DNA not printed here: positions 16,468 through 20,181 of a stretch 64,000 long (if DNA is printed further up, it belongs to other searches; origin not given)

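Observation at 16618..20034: CheY-type receiver domain embedded inside a tandem HdrA-like flavoprotein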

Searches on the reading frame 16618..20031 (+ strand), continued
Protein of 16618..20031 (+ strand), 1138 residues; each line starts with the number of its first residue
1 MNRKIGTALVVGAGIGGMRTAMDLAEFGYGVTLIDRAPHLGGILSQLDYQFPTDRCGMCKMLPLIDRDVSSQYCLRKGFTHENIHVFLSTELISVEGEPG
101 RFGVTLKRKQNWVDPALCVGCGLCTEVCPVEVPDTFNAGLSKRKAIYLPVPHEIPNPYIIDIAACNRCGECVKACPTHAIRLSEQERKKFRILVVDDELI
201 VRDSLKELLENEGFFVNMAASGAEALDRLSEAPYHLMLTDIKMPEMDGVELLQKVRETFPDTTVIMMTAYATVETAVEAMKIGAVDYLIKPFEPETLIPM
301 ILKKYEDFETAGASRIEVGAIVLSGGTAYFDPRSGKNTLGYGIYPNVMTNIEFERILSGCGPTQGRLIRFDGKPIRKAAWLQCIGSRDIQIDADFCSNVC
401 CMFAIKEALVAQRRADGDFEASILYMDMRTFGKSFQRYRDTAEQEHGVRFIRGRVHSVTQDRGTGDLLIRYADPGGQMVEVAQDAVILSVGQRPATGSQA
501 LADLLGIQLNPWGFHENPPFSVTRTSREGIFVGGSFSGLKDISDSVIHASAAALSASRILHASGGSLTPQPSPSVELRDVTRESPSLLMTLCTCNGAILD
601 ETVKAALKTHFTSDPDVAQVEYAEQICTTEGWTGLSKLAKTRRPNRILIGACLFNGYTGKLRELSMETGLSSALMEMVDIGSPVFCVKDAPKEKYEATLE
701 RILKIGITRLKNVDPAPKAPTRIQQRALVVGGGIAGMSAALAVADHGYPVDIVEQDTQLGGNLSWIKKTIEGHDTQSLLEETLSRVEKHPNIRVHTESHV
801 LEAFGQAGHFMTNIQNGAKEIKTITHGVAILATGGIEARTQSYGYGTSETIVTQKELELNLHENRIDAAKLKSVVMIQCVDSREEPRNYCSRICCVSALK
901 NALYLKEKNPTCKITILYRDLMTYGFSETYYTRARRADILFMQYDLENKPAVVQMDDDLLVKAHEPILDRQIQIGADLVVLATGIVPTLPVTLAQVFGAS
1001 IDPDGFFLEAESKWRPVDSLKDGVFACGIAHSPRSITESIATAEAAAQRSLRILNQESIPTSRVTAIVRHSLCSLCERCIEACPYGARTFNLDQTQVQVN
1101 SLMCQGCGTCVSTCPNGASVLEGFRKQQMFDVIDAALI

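Call 63: fold_search(model_id=the predicted structure, library=pdb)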
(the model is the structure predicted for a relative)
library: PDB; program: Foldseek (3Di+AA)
matches with E <= 10: 1940; with E <= 0.001: 1132
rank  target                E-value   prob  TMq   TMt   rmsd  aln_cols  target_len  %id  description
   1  8rvy_A                3.5e-42  1.00  0.42  0.71   4.5       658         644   27  CryoEM structure of the Elp-Hdr complex of Methanothermobacter marburgensis state 1 (composite structure) (released 2025-05-14)
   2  8rvu_A                9.8e-42  1.00  0.37  0.60   7.4       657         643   27  CryoEM structure of the Elp-Hdr complex of Methanothermobacter marburgensis state 2 (composite structure) (released 2025-05-14)
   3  5odc_A                1.2e-41  1.00  0.33  0.51   9.7       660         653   27  Heterodisulfide reductase / [NiFe]-hydrogenase complex from Methanothermococcus thermolithotrophicus at 2.3 A resoluti (released 2017-08-30)
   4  5odi_A                5.2e-41  1.00  0.33  0.52   9.7       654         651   27  Heterodisulfide reductase / [NiFe]-hydrogenase complex from Methanothermococcus thermolithotrophicus cocrystallized wi (released 2017-08-30)
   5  5odh_A                2.6e-40  1.00  0.32  0.51   9.8       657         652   27  Heterodisulfide reductase / [NiFe]-hydrogenase complex from Methanothermococcus thermolithotrophicus soaked with heter (released 2017-08-30)
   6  7bkd_A                1.3e-38  1.00  0.43  0.71   4.7       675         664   23  Formate dehydrogenase - heterodisulfide reductase - formylmethanofuran dehydrogenase complex from Methanospirillum hun (released 2021-09-29)
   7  7bkb_A                1.8e-38  1.00  0.36  0.58   7.4       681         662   22  Formate dehydrogenase - heterodisulfide reductase - formylmethanofuran dehydrogenase complex from Methanospirillum hun (released 2021-09-29)
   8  8rwn_A                9.2e-34  1.00  0.35  0.89   4.9       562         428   27  CryoEM structure of the Hdr(ABC)2 subunits of the Elp-Hdr complex of Methanothermobacter marburgensis (released 2025-05-14)
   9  8rvu_a                1.5e-33  1.00  0.35  0.88   5.0       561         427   27  CryoEM structure of the Elp-Hdr complex of Methanothermobacter marburgensis state 2 (composite structure) (released 2025-05-14)
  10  7bke_A                3.1e-31  1.00  0.35  0.84   4.3       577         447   28  Formate dehydrogenase - heterodisulfide reductase - formylmethanofuran dehydrogenase complex from Methanospirillum hun (released 2021-09-29)
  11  7bkd_a                4.1e-31  1.00  0.34  0.84   4.1       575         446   29  Formate dehydrogenase - heterodisulfide reductase - formylmethanofuran dehydrogenase complex from Methanospirillum hun (released 2021-09-29)
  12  6tjr_A                4.5e-26  1.00  0.27  0.83   3.2       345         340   28  Structure of HdrA-like subunit from Hyphomicrobium denitrificans (released 2020-08-19)
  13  1zk7                  8.0e-15  1.00  0.21  0.46   9.3       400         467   16  Crystal Structure of Tn501 MerA (released 2005-07-05)
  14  1zx9                  1.0e-14  1.00  0.20  0.46   6.7       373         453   17  Crystal Structure of Tn501 MerA (released 2005-07-05)
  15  4k8d                  1.4e-14  1.00  0.21  0.47   9.1       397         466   15  Crystal structure of the C558(464)A/C559(465)A double mutant of Tn501 MerA in complex with NADPH and Hg2+ (released 2013-05-22)
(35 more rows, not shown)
